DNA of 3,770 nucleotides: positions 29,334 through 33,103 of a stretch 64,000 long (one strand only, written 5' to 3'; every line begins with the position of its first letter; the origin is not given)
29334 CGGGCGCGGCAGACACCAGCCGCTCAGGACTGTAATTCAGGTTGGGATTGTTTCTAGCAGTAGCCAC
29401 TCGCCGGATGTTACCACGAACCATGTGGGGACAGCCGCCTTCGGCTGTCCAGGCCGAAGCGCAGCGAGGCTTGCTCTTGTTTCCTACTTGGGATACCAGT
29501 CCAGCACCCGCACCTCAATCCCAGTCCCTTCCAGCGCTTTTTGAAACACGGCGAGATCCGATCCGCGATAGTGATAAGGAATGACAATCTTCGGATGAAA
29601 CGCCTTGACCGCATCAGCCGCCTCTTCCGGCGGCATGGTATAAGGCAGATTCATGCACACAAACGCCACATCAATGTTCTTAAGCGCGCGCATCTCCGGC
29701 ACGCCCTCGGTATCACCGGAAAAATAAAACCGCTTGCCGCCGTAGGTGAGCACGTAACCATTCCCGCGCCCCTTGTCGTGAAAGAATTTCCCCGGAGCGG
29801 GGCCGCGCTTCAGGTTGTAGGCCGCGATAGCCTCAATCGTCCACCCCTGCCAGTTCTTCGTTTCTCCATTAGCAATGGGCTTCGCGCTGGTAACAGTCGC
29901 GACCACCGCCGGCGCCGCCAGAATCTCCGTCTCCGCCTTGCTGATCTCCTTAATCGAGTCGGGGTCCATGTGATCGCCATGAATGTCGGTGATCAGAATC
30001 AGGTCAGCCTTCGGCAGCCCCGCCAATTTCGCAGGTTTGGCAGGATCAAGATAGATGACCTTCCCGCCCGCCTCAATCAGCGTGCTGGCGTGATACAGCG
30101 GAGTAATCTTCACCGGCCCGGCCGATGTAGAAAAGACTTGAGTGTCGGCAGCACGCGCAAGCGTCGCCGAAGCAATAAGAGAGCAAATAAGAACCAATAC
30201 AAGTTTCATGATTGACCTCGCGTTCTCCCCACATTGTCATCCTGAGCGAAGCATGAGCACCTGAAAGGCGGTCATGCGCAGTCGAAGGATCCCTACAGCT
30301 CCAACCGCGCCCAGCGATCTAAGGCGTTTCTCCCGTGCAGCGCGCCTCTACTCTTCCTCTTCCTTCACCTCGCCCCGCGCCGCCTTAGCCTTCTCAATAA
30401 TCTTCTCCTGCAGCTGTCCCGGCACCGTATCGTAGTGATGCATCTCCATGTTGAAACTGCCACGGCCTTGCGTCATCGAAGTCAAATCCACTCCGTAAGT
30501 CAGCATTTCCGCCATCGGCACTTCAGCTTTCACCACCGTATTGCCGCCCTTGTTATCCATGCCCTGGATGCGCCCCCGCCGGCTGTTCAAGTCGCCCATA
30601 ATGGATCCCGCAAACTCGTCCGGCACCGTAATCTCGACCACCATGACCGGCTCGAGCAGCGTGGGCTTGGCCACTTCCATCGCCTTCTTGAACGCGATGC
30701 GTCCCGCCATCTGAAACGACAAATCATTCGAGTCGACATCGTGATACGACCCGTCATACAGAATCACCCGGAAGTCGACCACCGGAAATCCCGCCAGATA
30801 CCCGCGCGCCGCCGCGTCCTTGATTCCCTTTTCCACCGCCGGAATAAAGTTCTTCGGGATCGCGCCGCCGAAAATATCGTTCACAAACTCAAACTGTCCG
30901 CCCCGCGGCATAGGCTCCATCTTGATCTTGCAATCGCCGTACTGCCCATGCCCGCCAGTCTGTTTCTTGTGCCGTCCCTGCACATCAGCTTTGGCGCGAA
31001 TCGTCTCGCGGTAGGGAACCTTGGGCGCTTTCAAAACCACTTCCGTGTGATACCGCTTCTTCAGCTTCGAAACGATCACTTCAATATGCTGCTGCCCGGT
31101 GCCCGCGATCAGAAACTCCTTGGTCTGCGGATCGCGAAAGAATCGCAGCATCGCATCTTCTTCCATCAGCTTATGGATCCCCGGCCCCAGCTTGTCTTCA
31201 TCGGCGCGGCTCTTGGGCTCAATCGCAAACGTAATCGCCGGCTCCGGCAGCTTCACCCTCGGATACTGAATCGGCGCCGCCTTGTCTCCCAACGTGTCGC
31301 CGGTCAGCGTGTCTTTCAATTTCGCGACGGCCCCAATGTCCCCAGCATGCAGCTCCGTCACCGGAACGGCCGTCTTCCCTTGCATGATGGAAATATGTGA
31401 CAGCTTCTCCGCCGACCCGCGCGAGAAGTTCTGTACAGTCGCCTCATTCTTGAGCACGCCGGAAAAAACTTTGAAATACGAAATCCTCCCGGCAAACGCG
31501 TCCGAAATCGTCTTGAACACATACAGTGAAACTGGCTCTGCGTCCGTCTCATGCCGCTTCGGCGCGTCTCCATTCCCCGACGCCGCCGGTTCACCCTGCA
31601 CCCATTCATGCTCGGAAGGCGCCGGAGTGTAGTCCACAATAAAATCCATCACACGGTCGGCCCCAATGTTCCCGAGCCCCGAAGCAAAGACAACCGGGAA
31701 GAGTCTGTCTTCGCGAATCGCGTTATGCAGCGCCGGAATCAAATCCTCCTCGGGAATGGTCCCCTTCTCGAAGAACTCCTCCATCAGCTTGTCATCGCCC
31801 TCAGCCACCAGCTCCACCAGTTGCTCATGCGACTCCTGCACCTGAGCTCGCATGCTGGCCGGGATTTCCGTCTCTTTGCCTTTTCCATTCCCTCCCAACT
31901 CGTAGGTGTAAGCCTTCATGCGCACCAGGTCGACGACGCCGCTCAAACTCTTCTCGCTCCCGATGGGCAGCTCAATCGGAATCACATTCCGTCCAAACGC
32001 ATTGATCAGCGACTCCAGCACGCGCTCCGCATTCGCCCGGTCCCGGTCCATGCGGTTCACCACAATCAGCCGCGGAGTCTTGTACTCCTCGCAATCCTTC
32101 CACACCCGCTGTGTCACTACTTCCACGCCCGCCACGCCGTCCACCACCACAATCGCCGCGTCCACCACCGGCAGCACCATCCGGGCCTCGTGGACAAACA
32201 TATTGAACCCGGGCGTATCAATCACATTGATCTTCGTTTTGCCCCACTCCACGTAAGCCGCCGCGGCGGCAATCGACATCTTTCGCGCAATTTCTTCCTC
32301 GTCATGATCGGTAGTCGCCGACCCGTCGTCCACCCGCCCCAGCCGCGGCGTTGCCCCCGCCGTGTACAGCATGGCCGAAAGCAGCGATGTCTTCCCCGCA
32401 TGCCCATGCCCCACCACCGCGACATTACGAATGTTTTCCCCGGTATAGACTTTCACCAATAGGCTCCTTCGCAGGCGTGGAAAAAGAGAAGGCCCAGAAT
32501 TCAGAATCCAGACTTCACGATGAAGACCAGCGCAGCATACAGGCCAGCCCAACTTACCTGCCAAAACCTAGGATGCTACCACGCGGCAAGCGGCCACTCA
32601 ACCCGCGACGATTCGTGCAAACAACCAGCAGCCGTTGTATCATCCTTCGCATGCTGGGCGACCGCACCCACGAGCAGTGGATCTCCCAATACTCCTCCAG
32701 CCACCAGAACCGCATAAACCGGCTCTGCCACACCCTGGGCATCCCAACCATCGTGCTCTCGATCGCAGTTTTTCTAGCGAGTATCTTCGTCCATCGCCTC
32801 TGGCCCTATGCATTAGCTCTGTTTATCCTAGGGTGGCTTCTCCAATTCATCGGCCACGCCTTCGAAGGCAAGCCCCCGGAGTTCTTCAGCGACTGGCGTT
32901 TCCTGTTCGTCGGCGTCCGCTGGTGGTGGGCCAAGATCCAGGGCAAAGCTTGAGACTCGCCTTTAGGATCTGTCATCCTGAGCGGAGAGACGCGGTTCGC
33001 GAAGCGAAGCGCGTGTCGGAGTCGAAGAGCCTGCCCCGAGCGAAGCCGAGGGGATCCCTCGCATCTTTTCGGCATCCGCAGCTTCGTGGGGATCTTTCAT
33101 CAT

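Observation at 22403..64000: Modular intergenic repeat family: fixed end modules, hairpin core that co-varies between copies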

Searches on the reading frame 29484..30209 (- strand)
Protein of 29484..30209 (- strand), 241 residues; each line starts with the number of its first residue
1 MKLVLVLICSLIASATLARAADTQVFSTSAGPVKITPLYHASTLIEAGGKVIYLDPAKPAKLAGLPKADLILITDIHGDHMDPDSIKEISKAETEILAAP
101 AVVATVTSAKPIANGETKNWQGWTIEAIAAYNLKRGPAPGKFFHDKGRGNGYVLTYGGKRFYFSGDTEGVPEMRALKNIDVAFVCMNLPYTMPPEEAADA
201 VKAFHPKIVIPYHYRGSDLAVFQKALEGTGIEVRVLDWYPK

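Call 18: search_protein_families(library=pfam, proteins=[window:29484-30209:-], max_evalue=0.01)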
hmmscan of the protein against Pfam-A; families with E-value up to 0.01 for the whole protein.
window:29484-30209:- (241 aa): 2 families
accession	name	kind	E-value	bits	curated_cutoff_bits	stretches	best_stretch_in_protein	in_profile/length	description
PF13483.12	Lactamase_B_3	-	4.9e-21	75.8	24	1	34-213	1-160/160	Beta-lactamase superfamily domain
PF12706.13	Lactamase_B_2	-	4.9e-19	69.2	27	1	56-214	17-200/200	Beta-lactamase superfamily domain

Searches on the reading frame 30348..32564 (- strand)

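Call 18: search_protein_families(library=pfam, proteins=[window:30348-32564:-], max_evalue=0.01)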
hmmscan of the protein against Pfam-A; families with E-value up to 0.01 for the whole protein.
window:30348-32564:- (738 aa): 10 families
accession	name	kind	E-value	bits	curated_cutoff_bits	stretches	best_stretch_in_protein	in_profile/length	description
PF03764.24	EFG_IV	-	2e-43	147.4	24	1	514-633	1-121/121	Elongation factor G, domain IV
PF00009.33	GTP_EFTU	-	1.9e-40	138.9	26.5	1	43-314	1-187/188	Elongation factor Tu GTP binding domain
PF00679.30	EFG_C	-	1.2e-31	109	27.9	1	636-721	2-88/89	Elongation factor G C-terminus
PF14492.12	EFG_III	-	5.4e-26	90.9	27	1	439-512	1-74/75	Elongation Factor G, domain III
PF22042.2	EF-G_D2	-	4.8e-13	49.5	27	1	344-426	1-82/84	Elongation factor G domain 2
PF03144.31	GTP_EFTU_D2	-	9.9e-09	36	30.3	1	359-425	1-72/73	Elongation factor Tu domain 2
PF01926.29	MMR_HSR1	-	7.3e-07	29.7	21.9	1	47-171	1-113/113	50S ribosome-binding GTPase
PF16658.11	RF3_C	-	3.4e-05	24.1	40.1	1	447-527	14-94/132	Class II release factor RF3, C-terminal domain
PF00735.24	Septin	-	0.00019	21.3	26.2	1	47-134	6-86/280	Septin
PF06236.17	MelC1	-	0.0017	18.9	27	1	664-735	43-106/115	Tyrosinase co-factor MelC1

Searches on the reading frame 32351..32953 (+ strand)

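Call 18: search_protein_families(library=pfam, proteins=[window:32351-32953:+], max_evalue=0.01)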
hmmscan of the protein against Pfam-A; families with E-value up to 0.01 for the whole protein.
window:32351-32953:+ (200 aa): 1 family
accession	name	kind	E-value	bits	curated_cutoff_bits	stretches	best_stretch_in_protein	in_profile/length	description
PF06127.16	Mpo1-like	-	2.2e-17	63.4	24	1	106-199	3-94/95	2-hydroxy-palmitic acid dioxygenase Mpo1-like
